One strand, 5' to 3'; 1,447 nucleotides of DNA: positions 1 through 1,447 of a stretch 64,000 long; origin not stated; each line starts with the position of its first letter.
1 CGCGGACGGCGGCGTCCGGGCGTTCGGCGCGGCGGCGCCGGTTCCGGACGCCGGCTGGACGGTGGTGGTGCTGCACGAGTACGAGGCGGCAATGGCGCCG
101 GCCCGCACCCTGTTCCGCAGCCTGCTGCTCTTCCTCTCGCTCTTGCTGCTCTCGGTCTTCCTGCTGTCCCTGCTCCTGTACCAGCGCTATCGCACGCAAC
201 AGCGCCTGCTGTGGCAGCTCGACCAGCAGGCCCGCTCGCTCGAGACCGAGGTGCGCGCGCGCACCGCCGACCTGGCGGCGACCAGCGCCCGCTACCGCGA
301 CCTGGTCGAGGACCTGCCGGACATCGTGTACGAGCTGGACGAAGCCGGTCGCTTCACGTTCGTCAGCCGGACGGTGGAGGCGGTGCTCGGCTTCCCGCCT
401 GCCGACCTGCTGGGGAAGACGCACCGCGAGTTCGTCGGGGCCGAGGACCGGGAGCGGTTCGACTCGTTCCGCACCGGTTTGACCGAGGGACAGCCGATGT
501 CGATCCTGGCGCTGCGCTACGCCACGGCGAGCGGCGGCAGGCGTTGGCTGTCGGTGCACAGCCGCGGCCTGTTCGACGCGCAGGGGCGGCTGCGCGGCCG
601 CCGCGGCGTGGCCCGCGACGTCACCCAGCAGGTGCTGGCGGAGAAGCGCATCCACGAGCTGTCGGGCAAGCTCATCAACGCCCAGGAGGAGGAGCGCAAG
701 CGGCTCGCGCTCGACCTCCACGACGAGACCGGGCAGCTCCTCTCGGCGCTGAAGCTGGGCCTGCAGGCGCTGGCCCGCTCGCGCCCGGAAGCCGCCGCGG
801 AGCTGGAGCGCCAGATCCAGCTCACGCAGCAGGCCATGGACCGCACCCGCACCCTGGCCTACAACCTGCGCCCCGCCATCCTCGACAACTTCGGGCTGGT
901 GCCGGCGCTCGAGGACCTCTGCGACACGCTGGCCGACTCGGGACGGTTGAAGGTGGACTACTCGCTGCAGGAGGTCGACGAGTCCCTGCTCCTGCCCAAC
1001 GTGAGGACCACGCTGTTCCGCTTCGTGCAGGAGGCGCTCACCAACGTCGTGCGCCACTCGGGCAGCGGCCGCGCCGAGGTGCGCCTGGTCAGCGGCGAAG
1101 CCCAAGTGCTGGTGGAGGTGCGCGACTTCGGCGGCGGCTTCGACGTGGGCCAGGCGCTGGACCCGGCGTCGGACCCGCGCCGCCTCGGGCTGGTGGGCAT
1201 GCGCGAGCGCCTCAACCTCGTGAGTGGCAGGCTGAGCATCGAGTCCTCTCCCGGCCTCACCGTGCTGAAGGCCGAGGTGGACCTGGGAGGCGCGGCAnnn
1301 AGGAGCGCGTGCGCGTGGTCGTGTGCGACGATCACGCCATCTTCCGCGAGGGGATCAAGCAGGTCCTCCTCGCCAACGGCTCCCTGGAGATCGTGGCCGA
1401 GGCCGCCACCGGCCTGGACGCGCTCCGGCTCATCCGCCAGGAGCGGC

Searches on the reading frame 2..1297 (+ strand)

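Call 78: search_protein_families(library=pfam, proteins=[window:2-1297:+], max_evalue=0.0001)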
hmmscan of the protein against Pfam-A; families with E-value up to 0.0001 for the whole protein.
window:2-1297:+ (432 aa): 8 families
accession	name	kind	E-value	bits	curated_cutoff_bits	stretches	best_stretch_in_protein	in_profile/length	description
PF08448.16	PAS_4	-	6.9e-15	55.7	23.1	1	103-211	2-109/110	PAS fold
PF00989.32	PAS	-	8.5e-13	48.7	22.6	1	97-207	2-113/113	PAS fold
PF07730.19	HisKA_3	-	4.2e-11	43.7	24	1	231-292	1-66/68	Histidine kinase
PF13426.13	PAS_9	-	3.1e-09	37.5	27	1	107-209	2-103/103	PAS domain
PF08447.18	PAS_3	-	1.1e-08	35.7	25.6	1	119-203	2-88/89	PAS fold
PF02518.31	HATPase_c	-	1.5e-08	35.5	26.4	1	335-421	3-103/111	Histidine kinase-, DNA gyrase B-, and HSP90-like ATPase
PF13581.12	HATPase_c_2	-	8.1e-06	26.3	27.4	1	342-390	36-89/127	Histidine kinase-like ATPase domain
PF13188.13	PAS_8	-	7.4e-05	22.9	21.8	0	96-147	1-49/65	PAS domain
